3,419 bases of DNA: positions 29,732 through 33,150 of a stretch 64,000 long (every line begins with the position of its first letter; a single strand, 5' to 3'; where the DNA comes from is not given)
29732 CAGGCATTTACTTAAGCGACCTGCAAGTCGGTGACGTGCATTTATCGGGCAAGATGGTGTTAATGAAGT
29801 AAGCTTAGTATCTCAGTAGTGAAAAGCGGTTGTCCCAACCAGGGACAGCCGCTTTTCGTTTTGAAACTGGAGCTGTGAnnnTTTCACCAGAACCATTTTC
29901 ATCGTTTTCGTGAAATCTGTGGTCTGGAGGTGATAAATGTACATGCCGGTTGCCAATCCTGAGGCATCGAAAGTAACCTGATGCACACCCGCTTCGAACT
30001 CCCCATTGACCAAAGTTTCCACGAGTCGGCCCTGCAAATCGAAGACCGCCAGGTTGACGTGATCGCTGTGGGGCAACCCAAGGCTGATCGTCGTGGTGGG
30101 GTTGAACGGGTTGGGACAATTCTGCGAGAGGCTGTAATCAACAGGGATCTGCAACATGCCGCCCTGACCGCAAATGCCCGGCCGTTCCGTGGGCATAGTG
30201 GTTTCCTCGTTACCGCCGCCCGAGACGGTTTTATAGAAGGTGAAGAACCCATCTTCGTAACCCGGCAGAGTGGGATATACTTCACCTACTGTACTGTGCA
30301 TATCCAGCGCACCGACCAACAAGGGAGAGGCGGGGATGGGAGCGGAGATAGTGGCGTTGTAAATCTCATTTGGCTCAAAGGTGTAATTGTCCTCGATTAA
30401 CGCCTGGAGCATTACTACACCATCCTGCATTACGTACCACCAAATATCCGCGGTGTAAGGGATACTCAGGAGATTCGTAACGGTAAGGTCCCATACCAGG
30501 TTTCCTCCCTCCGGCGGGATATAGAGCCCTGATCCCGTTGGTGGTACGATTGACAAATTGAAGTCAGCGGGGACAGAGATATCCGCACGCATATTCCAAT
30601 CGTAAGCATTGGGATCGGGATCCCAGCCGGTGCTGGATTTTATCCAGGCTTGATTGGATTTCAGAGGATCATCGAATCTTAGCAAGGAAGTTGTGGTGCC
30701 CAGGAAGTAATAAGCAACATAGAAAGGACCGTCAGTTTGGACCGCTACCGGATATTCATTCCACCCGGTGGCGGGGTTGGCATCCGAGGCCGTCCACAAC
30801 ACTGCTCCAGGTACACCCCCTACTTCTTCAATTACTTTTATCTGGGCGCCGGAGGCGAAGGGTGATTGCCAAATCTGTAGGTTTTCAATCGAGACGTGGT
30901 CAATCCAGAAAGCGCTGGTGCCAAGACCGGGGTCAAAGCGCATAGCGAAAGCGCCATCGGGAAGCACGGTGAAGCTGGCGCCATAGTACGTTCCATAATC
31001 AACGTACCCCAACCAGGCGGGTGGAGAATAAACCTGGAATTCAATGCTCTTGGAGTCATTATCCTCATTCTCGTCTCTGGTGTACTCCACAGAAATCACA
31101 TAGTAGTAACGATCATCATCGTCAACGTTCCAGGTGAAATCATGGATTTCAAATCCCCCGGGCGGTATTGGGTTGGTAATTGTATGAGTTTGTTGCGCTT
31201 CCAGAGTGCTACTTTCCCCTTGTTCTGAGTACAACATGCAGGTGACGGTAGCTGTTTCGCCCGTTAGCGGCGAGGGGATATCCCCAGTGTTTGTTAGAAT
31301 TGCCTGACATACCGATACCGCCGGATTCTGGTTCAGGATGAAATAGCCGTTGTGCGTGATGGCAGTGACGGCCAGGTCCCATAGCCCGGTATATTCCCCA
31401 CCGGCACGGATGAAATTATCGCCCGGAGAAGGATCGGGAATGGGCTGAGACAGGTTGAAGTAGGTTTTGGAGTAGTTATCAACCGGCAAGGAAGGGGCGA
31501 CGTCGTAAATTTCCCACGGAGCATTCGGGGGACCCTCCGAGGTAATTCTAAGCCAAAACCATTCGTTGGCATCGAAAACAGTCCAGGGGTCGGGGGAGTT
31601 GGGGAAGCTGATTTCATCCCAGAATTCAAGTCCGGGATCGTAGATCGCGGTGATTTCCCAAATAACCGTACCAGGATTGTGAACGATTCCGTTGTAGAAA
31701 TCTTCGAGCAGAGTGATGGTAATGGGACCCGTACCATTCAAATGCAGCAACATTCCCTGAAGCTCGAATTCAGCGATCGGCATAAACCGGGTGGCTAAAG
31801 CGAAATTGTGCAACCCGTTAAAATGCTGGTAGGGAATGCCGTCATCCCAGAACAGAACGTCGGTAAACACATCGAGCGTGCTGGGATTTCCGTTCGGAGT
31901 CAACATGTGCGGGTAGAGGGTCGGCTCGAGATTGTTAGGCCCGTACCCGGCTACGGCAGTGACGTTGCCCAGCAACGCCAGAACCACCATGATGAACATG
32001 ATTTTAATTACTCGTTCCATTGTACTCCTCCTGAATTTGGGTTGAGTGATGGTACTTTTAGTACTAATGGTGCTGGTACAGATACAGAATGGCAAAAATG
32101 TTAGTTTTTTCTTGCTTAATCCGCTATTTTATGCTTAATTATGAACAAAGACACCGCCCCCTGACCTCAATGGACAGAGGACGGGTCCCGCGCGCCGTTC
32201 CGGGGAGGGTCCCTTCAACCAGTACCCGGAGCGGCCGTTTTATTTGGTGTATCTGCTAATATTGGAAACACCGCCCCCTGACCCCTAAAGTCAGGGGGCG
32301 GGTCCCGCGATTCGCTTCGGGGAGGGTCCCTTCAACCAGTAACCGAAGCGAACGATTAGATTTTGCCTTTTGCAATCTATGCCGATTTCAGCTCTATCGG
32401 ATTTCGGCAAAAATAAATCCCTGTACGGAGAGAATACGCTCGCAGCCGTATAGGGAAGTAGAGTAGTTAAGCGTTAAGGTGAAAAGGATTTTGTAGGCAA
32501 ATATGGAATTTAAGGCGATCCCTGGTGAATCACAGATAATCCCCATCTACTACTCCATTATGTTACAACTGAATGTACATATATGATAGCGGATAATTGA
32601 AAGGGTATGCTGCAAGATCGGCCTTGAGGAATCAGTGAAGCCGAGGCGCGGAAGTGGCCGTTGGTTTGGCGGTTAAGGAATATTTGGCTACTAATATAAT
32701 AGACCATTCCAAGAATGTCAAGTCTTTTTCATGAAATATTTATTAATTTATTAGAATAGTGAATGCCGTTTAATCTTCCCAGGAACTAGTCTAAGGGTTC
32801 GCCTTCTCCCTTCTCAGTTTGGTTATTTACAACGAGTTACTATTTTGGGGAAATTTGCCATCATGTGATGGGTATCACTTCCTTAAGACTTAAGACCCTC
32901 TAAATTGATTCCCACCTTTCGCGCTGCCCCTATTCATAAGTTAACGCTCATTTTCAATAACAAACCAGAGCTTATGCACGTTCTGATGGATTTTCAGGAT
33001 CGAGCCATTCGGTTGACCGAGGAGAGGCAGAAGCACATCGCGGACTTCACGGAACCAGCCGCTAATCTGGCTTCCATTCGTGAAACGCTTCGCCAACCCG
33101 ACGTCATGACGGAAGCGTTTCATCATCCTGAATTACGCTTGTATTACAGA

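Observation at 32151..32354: Tandem 87-nt structured repeats with compensatory stem changes and an invariant 22-nt loop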

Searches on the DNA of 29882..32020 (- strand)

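Call 64: search_rna_families(source=L019, start=1900, end=2520, threshold=evalue, max_evalue=10)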
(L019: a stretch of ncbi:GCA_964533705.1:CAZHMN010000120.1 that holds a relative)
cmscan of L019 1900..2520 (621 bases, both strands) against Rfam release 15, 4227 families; matches with E-value up to 10: 4.
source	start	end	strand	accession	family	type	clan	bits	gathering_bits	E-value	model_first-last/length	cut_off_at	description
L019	1938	2024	-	RF00421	SNORA32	Gene; snRNA; snoRNA; HACA-box;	-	18.1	60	4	1-121/121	no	Small nucleolar RNA SNORA32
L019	2053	2151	-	RF02278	Betaproteobacteria_toxic_sRNA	Gene; sRNA;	-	16.1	50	1.5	1-64/64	no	Betaproteobacteria toxic small RNA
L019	2227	2400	+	RF01702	Cyano-2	Gene; sRNA;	-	13.3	40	0.7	1-204/204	no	Cyano-2 RNA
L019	2176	2297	+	RF03000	LOOT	Gene; sRNA;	-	13.2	46.4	7.8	1-121/121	no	LOOT RNA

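Call 65: search_rna_families(source=L021, start=8650, end=9370, threshold=evalue, max_evalue=10)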
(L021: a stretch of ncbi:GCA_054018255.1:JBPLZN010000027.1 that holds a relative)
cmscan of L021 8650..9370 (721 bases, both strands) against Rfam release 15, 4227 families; matches with E-value up to 10: 3.
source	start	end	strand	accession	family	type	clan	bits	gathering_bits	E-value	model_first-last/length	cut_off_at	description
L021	9029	9066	+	RF01333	CRISPR-DR20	Gene; CRISPR;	-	19.2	42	0.35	1-36/36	no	CRISPR RNA direct repeat element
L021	9053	9115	-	RF01839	eeev_FSE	Cis-reg; frameshift_element;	-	14.8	80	4.4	1-73/73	no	eastern equine encephalitis ribosomal frameshift element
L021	9015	9064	-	RF01144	sR17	Gene; snRNA; snoRNA; CD-box;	-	12.8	36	2.8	1-55/55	no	Small nucleolar RNA sR17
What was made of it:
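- On Any Rfam 15 family: The L019 and L021 leaders gave only sub-threshold hits (13-19 bits against thresholds of 36-80) that were inconsistent between lineages (calls 64, 65).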

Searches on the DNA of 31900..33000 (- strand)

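Call 3: search_rna_families(source=window, start=31900, end=33000, threshold=evalue, max_evalue=10, show_alignments=5)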
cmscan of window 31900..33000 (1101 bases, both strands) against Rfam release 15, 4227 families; matches with E-value up to 10: 1.
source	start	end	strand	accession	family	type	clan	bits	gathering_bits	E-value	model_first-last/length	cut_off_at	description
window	32846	32914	+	RF01186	SNORD127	Gene; snRNA; snoRNA; CD-box;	-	22.5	45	0.91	1-86/86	no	Small nucleolar RNA SNORD127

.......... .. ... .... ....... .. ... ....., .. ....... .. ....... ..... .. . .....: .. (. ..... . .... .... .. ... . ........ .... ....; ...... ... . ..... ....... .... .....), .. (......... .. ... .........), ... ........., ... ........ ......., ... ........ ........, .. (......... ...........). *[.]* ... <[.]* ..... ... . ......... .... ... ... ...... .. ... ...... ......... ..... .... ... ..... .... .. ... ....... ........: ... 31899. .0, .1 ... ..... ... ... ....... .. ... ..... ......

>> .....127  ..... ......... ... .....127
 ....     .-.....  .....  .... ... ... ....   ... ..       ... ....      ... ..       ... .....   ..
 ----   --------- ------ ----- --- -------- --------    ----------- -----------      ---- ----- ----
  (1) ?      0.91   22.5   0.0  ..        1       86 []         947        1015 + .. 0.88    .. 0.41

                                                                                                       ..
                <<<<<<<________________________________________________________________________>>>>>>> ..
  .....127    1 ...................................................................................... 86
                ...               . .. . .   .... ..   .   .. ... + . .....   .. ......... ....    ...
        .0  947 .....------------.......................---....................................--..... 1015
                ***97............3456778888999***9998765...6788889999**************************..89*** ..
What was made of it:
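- Closest known: Polymerase-modifying two-hairpin RNAs. Different: No Rfam hit to EAR or any other family (calls 3, 64, 65).
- No Rfam family matches at E up to 10 in any of the three lineages (calls 3, 64, 65).
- On Any Rfam 15 family: Window 31900-33000 at E up to 10 gave only a spurious snoRNA hit, elsewhere in the region (call 3).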

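Call 44: build_rna_model(alignment_id=A4, structure=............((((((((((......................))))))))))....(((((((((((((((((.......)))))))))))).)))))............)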
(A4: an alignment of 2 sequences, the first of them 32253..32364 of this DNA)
Model R1 built from alignment A4 (2 sequences, 112 columns); structure: as given.
model positions 112; base pairs 27; branch points 1; effective number of sequences 1.01; information 0.59 bits per position. Calibrated on 0.2 Mb of random sequence (short: E-values are rough).
structure used (alignment columns):
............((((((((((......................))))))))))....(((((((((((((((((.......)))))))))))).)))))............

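Call 45: search_with_rna_model(model_id=R1, sources=[window, L019, L020, L021, L022, L027, L029, L044, L045, L046, L047], max_evalue=10, show_alignments=8)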
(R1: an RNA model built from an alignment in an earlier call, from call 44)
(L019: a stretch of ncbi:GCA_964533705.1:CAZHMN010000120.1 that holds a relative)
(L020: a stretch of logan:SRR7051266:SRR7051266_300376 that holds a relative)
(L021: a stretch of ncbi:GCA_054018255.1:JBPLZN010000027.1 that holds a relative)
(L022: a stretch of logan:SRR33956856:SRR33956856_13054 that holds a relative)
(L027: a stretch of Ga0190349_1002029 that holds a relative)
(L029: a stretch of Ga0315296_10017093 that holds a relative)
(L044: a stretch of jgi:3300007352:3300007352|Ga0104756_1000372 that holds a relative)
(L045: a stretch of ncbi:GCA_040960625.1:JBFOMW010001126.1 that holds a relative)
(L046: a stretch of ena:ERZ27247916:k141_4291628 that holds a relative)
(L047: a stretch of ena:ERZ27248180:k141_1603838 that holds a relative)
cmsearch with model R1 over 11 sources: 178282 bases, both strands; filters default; matches with E-value up to 10: 12.
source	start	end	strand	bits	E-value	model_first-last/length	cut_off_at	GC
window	32253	32364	-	134.4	5.3e-50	1-112/112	no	0.56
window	32136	32247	-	129.9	3.1e-48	1-112/112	no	0.6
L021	9091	9198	+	60.5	8e-21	1-112/112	no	0.56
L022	4713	4820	+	60.5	8e-21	1-112/112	no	0.56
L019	2216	2324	+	57.1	1.8e-19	1-112/112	no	0.6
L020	862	970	+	57.1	1.8e-19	1-112/112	no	0.6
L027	1098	1206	+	55.2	9.3e-19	1-112/112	no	0.6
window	32271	32301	+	23.1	4.4e-06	64-94/112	no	0.74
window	50000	50092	+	14.7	0.0097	1-112/112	no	0.46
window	32154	32184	+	11.3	0.21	64-94/112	no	0.68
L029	344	410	+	10.8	0.34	1-112/112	no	0.52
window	2110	2194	-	10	0.7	1-112/112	no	0.53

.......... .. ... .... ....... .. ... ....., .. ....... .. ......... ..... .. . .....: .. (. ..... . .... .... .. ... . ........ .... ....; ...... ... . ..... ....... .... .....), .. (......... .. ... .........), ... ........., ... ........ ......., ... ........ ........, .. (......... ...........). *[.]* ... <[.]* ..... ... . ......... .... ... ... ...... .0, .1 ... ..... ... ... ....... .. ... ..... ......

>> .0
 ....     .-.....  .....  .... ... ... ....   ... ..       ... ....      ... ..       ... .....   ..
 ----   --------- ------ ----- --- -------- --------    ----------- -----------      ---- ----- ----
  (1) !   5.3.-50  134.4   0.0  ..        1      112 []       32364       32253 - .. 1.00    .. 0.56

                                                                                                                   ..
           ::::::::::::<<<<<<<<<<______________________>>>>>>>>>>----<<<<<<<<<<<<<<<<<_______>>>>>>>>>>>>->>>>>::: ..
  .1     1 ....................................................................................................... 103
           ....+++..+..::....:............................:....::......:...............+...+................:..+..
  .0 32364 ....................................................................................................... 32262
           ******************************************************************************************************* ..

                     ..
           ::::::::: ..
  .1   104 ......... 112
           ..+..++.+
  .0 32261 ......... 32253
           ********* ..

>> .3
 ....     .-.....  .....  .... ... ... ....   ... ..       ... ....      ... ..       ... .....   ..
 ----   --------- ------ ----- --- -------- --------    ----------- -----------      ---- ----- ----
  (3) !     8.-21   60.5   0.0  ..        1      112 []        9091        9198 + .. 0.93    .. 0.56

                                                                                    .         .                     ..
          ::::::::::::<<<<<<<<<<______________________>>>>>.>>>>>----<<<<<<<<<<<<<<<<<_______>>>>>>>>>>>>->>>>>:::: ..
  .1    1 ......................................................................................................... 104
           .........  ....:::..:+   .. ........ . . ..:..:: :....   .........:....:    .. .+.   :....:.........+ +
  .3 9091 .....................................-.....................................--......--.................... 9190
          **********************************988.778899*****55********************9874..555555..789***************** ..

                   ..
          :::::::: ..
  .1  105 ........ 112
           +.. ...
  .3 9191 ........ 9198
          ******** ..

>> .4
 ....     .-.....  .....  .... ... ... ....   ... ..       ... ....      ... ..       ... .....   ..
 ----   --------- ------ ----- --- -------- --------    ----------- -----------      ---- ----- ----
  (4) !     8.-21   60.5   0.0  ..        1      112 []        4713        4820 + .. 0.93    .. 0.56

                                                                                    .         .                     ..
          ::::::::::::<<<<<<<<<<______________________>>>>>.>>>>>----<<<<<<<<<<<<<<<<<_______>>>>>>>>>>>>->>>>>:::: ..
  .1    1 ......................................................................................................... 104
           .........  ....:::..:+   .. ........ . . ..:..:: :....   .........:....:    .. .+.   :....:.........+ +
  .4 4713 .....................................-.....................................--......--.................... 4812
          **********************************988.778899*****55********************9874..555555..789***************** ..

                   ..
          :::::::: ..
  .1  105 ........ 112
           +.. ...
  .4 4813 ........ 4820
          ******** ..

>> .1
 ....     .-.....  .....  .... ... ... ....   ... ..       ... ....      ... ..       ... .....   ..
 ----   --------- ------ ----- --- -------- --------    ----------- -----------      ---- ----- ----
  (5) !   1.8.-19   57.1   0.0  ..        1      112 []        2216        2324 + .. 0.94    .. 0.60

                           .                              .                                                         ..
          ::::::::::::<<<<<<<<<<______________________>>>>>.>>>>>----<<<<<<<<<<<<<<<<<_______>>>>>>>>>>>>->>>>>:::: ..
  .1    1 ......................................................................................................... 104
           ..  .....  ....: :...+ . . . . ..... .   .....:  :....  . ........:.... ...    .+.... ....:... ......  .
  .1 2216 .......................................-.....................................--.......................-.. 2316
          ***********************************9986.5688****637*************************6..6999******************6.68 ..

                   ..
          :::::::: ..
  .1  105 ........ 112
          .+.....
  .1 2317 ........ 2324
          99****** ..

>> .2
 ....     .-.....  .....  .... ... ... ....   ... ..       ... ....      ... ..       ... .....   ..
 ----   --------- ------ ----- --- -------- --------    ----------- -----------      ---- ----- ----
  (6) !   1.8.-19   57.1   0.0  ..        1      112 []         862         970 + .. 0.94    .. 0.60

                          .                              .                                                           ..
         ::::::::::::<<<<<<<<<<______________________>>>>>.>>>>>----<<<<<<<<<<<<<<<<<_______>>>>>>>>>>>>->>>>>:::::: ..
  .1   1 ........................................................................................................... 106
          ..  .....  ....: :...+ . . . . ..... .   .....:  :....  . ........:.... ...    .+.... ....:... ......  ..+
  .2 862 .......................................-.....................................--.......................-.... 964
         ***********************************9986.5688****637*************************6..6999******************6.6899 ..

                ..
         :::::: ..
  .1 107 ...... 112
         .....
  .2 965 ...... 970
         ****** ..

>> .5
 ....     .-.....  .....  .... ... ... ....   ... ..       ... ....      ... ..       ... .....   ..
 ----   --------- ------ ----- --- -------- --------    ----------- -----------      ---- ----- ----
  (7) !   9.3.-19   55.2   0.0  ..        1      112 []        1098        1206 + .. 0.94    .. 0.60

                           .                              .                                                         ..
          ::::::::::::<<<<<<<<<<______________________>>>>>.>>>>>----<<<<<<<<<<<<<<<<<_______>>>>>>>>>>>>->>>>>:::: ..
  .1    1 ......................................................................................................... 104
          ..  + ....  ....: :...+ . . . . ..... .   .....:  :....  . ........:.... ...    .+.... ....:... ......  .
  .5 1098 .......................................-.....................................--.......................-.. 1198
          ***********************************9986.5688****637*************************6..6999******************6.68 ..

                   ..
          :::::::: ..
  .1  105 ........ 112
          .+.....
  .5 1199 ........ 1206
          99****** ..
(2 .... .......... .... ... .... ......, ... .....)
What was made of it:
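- It finds one copy upstream of each ortholog at 60.5 bits (L021) and 57.1 bits (L019), on the gene strand (call 45).
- Tried and rejected: L029 looked marginal, but the model scores it at 10.8 bits, E = 0.34 (call 45).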

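Call 52: search_with_rna_model(model_id=R1, sources=[window, L019, L021, L048, L049, L050, L051], max_evalue=1e-10, make_alignment=true)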
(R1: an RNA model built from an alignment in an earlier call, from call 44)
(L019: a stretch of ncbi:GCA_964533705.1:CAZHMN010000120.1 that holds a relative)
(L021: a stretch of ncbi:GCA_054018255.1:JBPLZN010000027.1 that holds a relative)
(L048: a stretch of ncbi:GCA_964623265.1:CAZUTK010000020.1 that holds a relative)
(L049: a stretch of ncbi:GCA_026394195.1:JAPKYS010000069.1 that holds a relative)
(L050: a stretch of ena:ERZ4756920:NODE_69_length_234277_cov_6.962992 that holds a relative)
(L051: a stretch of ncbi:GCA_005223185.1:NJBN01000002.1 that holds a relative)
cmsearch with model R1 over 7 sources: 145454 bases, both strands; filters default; matches with E-value up to 1e-10: 4.
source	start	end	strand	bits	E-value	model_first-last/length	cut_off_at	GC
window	32253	32364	-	134.4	4.4e-50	1-112/112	no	0.56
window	32136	32247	-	129.9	2.6e-48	1-112/112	no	0.6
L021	9091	9198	+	60.5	6.5e-21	1-112/112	no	0.56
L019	2216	2324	+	57.1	1.4e-19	1-112/112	no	0.6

Alignment A5: 4 matches aligned to the model, 113 columns, each read 5' to 3' on its own strand. Consensus structure (alignment columns), stored with it:
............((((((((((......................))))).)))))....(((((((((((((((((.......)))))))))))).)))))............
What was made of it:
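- On Dispersed repeat (REP/BIME, MITE): There are none in loci L044-L051 (calls 45, 52).
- Nothing real was found elsewhere in 178 kb + 145 kb searched (calls 45, 52).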
